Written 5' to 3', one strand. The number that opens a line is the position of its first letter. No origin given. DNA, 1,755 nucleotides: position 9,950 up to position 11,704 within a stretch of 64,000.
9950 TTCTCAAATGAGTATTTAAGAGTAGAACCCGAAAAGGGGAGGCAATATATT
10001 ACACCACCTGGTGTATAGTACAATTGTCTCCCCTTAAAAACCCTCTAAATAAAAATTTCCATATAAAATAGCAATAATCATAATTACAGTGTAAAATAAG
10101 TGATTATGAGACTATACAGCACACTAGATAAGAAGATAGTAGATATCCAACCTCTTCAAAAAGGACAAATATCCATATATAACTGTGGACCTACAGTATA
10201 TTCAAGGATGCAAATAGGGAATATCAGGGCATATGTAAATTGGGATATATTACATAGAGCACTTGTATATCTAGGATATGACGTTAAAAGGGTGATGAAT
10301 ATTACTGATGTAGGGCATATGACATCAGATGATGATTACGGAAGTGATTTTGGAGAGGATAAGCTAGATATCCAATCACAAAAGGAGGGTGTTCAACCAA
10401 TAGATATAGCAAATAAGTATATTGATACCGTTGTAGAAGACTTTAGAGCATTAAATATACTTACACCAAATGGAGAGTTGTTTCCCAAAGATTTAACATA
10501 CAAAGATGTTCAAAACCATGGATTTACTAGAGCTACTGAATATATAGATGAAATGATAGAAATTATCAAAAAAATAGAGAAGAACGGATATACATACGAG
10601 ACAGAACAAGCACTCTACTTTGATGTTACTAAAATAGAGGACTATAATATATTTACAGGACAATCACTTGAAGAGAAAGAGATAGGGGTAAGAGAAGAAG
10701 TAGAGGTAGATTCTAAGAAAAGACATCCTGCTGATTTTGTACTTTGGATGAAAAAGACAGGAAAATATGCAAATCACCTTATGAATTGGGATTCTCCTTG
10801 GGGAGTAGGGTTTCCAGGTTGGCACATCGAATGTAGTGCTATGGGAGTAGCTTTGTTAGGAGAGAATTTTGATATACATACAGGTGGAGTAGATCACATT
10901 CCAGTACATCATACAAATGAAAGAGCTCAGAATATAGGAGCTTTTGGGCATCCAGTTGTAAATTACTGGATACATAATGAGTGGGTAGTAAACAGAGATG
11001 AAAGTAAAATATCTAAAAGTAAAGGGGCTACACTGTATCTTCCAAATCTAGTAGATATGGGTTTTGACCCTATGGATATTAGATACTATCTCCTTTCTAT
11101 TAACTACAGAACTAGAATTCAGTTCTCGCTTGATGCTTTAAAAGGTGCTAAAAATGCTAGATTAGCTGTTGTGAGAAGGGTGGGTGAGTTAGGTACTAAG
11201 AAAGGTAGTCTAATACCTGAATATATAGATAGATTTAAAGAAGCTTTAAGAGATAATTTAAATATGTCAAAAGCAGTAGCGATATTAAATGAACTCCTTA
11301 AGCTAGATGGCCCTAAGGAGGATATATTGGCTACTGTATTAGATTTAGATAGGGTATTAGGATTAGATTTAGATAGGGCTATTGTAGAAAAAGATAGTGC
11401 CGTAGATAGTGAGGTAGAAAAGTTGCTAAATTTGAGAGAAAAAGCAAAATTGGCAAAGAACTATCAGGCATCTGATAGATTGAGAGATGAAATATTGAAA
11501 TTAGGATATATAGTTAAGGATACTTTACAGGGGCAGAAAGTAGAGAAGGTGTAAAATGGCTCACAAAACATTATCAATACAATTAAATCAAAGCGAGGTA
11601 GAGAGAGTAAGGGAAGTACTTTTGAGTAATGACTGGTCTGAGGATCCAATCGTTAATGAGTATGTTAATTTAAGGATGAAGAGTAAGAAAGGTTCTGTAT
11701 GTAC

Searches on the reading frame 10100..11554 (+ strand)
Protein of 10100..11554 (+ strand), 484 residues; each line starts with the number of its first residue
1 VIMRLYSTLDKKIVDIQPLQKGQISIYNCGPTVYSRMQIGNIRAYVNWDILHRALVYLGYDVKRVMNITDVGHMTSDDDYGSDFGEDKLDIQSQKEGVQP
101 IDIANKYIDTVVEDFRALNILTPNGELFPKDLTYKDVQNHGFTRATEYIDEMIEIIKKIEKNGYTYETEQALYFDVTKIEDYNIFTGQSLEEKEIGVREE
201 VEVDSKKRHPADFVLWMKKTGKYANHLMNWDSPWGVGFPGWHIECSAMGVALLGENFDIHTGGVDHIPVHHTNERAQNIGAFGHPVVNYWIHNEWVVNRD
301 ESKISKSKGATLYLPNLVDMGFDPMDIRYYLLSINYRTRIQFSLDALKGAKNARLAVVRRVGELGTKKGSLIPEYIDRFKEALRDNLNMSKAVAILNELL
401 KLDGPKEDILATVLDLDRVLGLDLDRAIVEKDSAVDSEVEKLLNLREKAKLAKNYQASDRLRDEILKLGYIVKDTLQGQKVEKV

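Call 71: search_protein_families(library=pfam, proteins=[window:10100-11554:+], max_evalue=0.00001)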
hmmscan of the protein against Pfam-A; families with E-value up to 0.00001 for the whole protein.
window:10100-11554:+ (484 aa): 3 families
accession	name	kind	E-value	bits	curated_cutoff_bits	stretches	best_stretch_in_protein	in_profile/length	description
PF01406.26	tRNA-synt_1e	-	2.7e-77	260.6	27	1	16-351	2-300/301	tRNA synthetases class I (C) catalytic domain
PF09334.17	tRNA-synt_1g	-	1.3e-08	34.5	20.1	0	285-356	310-380/391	tRNA synthetases class I (M)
PF23493.1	CysS_C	-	4.4e-06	27.2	23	0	434-480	3-49/51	Cysteinyl-tRNA ligase anticodon binding domain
